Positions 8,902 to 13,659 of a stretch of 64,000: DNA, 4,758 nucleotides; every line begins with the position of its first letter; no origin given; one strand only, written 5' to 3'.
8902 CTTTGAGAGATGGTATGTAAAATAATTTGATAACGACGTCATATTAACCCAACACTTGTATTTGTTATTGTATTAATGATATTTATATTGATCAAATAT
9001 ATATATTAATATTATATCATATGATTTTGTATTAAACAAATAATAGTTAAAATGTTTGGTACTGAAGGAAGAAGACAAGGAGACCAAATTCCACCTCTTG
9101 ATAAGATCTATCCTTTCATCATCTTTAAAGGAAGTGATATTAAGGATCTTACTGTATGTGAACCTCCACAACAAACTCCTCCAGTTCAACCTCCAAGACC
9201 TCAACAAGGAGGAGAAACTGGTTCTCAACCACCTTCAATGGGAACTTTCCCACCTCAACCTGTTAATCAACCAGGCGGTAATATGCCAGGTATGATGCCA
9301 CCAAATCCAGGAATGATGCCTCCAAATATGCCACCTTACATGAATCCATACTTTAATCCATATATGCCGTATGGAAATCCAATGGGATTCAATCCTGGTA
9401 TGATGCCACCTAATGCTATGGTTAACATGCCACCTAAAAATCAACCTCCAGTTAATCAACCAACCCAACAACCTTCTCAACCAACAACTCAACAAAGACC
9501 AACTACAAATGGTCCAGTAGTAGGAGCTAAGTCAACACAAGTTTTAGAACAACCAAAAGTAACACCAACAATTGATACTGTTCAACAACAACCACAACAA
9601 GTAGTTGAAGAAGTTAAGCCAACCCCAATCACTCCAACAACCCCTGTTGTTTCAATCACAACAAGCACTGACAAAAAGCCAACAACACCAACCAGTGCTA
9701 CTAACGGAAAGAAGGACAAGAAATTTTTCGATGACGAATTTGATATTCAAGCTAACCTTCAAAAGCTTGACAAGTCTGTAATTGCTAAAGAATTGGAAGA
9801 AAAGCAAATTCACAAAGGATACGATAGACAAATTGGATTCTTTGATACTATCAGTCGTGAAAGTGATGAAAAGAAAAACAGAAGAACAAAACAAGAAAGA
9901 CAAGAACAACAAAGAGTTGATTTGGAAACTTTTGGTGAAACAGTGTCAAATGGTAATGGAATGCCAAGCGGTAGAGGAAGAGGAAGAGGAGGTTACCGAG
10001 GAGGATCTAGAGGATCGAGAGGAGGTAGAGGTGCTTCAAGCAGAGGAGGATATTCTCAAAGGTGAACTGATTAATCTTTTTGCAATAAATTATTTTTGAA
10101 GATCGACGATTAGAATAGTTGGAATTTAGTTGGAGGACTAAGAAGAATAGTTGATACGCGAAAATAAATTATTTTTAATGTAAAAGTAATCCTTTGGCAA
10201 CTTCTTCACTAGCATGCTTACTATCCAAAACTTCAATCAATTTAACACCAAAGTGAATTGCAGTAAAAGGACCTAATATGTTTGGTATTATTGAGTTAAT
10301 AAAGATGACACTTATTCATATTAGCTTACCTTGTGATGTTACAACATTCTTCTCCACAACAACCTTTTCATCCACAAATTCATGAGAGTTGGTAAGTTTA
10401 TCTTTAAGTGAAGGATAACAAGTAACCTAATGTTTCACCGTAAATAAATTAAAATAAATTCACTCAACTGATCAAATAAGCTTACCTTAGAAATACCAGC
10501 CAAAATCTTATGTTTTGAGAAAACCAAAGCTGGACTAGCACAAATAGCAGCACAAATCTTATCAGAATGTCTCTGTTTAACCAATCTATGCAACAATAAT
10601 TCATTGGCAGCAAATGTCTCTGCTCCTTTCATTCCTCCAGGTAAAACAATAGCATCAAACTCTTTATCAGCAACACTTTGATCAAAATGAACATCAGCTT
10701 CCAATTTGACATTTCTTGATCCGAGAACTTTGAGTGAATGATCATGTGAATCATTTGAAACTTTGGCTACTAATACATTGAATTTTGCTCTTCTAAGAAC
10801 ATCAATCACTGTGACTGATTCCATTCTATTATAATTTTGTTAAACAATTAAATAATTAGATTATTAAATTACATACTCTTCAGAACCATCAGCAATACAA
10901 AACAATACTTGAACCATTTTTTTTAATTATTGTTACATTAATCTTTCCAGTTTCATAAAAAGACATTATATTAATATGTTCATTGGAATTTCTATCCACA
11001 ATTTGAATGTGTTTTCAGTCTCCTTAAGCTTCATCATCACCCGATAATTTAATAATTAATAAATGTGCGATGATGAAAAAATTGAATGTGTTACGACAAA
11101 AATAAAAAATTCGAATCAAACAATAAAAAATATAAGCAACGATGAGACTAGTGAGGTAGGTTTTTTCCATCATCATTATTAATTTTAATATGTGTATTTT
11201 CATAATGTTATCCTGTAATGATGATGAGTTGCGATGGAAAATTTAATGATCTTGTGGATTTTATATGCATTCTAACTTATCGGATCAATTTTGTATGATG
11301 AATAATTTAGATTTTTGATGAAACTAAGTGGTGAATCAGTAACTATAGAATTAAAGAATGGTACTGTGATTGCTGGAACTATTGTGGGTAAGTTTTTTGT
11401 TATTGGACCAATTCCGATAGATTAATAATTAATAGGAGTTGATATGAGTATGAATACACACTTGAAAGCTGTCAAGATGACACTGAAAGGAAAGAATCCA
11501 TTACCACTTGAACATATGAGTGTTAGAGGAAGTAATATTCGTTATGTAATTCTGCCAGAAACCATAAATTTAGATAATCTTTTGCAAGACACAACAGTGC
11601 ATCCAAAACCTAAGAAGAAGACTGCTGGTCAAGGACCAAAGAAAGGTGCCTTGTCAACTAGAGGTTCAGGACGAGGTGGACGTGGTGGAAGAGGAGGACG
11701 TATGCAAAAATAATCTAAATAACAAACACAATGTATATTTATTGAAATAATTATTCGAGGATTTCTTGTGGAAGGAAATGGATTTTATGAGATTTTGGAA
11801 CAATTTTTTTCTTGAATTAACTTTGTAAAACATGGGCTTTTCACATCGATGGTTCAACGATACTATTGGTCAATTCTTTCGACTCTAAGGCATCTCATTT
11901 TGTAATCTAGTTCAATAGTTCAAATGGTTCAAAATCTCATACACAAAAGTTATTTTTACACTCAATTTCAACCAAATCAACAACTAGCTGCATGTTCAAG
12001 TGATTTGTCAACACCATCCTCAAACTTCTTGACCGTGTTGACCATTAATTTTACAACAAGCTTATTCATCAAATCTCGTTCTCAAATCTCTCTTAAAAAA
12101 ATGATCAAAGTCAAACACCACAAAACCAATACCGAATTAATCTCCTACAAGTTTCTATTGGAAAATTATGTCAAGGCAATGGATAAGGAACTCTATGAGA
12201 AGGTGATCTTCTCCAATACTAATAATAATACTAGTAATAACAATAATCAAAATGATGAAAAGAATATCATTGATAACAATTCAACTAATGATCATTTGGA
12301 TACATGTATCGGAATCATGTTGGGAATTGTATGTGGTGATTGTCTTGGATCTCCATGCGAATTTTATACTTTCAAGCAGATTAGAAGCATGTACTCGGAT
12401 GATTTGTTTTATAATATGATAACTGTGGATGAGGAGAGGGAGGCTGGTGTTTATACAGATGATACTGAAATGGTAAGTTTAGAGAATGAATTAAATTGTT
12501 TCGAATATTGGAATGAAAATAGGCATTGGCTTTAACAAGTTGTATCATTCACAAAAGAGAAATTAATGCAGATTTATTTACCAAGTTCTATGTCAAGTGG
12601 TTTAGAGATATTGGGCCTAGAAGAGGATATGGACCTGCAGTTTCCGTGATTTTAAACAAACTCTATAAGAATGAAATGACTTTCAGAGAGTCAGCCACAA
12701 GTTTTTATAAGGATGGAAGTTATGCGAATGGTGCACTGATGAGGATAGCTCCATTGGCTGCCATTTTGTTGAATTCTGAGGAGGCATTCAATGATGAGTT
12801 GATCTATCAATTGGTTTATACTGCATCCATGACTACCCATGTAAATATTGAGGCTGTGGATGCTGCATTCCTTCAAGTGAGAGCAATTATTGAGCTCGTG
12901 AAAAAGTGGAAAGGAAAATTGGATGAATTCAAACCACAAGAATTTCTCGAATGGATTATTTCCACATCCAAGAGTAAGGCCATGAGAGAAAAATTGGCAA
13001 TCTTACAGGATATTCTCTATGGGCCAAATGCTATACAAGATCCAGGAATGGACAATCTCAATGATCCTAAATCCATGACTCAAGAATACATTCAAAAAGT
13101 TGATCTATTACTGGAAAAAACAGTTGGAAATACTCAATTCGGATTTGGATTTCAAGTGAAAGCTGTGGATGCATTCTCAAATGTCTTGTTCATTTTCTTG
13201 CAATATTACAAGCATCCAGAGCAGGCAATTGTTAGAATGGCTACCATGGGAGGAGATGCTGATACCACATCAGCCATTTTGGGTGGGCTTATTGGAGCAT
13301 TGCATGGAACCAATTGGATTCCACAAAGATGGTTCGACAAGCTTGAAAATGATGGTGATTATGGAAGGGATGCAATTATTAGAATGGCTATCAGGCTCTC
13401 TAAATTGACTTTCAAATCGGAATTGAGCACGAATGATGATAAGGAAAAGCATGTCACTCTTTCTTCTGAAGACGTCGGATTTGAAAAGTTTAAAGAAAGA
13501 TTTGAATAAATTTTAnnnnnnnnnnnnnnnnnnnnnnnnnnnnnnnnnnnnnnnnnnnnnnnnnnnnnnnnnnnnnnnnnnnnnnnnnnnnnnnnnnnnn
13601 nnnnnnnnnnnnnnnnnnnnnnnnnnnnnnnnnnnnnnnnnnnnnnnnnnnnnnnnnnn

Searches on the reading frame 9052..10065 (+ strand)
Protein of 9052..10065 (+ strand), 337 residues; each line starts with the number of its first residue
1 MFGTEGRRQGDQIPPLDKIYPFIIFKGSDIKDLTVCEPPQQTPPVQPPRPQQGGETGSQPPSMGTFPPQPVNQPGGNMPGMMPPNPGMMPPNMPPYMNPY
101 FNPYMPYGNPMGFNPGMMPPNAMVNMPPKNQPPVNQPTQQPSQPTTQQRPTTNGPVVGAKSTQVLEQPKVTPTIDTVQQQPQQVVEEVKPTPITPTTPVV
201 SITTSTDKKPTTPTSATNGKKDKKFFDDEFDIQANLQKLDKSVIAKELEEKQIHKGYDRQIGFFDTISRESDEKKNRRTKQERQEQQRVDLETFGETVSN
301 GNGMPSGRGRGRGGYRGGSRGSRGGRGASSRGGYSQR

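Call 15: search_protein_families(library=pfam, proteins=[window:9052-10065:+], max_evalue=0.001)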
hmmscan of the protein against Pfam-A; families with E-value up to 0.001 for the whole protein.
window:9052-10065:+ (337 aa): 1 family
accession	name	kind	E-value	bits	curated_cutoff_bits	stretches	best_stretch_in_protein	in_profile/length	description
PF12701.13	LSM14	-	1.1e-11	45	30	1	1-38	38-75/75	Scd6-like Sm domain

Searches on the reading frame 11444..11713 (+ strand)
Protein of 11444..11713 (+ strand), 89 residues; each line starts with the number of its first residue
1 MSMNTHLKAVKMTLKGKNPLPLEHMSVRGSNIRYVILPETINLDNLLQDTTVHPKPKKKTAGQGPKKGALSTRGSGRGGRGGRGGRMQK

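Call 72: search_protein_families(library=pfam, proteins=[window:11444-11713:+], max_evalue=0.01)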
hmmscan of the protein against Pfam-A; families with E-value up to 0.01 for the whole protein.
window:11444-11713:+ (89 aa): 1 family
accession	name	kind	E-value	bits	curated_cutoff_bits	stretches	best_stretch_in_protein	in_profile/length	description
PF01423.28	LSM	-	1.3e-06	28.5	23.4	1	3-36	32-65/66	LSM domain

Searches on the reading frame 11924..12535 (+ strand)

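Call 72: search_protein_families(library=pfam, proteins=[window:11924-12535:+], max_evalue=0.01)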
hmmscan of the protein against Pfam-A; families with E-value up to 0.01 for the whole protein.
window:11924-12535:+ (203 aa): 2 families
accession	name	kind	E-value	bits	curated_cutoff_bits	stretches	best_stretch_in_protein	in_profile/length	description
PF03747.19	ADP_ribosyl_GH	-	1.7e-07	31.6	26.2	1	130-183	1-54/287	ADP-ribosylglycohydrolase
PF17019.10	DUF5096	-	0.008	16.5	27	0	54-140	67-157/192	Domain of unknown function (DUF5096)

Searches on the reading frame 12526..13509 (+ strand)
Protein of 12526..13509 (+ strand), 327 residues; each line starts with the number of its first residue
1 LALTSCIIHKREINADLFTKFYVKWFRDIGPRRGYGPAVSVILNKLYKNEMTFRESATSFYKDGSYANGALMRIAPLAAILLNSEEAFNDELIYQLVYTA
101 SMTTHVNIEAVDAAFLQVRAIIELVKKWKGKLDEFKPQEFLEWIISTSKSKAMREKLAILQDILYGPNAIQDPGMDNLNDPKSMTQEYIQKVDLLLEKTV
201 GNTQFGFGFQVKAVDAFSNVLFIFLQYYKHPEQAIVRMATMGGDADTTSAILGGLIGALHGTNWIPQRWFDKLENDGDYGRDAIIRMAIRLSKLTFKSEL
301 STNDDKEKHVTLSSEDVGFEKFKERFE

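Call 15: search_protein_families(library=pfam, proteins=[window:12526-13509:+], max_evalue=0.001)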
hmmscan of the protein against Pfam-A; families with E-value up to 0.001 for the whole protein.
window:12526-13509:+ (327 aa): 1 family
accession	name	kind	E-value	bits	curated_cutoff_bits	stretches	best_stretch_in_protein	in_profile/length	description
PF03747.19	ADP_ribosyl_GH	-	3.8e-34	119.1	26.2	1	5-268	60-287/287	ADP-ribosylglycohydrolase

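Call 28: find_homologous_proteins(query=window:12526-13509:+, max_evalue=1e-20)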
Query window:12526-13509:+ (327 aa): 3 proteins with E <= 1e-20 among 1307 candidates.
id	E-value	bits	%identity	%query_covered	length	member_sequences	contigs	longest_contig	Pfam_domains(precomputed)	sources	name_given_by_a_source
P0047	2.6e-101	357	52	100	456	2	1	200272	PF03747.20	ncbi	ncbi:hypothetical protein ABK040_003860 [Willaertia magna]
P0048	7.5e-94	333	50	100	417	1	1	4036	PF03747.20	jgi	-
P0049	4.5e-32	130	33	92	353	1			PF03747.20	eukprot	eukprot:TRINITY_DN2658_c0_g4_i3.p1 TRINITY_DN2658_c0_g4~~TRINITY_DN2658_c0_g4_i3.p1 ORF type:complet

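Call 29: find_encoding_contigs(protein=P0047, flank=10000, max_places=4)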
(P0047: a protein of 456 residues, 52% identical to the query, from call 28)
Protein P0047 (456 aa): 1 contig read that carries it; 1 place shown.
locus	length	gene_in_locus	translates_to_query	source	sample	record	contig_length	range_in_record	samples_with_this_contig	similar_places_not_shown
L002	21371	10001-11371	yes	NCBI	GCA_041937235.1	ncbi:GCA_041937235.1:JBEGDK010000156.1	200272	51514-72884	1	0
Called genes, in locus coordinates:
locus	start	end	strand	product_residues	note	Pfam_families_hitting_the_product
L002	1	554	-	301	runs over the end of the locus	PF00646:F-box, PF12937:F-box-like (weak), PF00071:Ras, PF08477:Roc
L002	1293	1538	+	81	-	-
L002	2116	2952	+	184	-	-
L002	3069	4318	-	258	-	-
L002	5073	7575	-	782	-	PF07061:Swi5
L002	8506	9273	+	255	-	PF25390:WD40_RLD (weak), PF00415:RCC1 (faint)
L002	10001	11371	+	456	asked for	PF03747:ADP_ribosyl_GH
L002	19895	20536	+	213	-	PF13540:RCC1_2 (faint)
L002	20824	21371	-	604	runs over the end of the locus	-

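Call 30: find_encoding_contigs(protein=P0048, flank=10000, max_places=4)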
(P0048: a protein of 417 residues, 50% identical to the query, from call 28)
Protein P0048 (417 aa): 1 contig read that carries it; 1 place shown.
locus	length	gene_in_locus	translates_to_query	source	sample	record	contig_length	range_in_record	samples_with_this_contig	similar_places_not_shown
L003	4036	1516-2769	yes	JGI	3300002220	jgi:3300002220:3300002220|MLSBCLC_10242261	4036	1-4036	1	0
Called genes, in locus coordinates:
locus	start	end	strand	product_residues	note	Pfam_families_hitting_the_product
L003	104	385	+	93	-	-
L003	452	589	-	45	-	-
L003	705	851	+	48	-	-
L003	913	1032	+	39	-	-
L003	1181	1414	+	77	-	-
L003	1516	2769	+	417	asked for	PF03747:ADP_ribosyl_GH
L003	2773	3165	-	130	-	PF00168:C2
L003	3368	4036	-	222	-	?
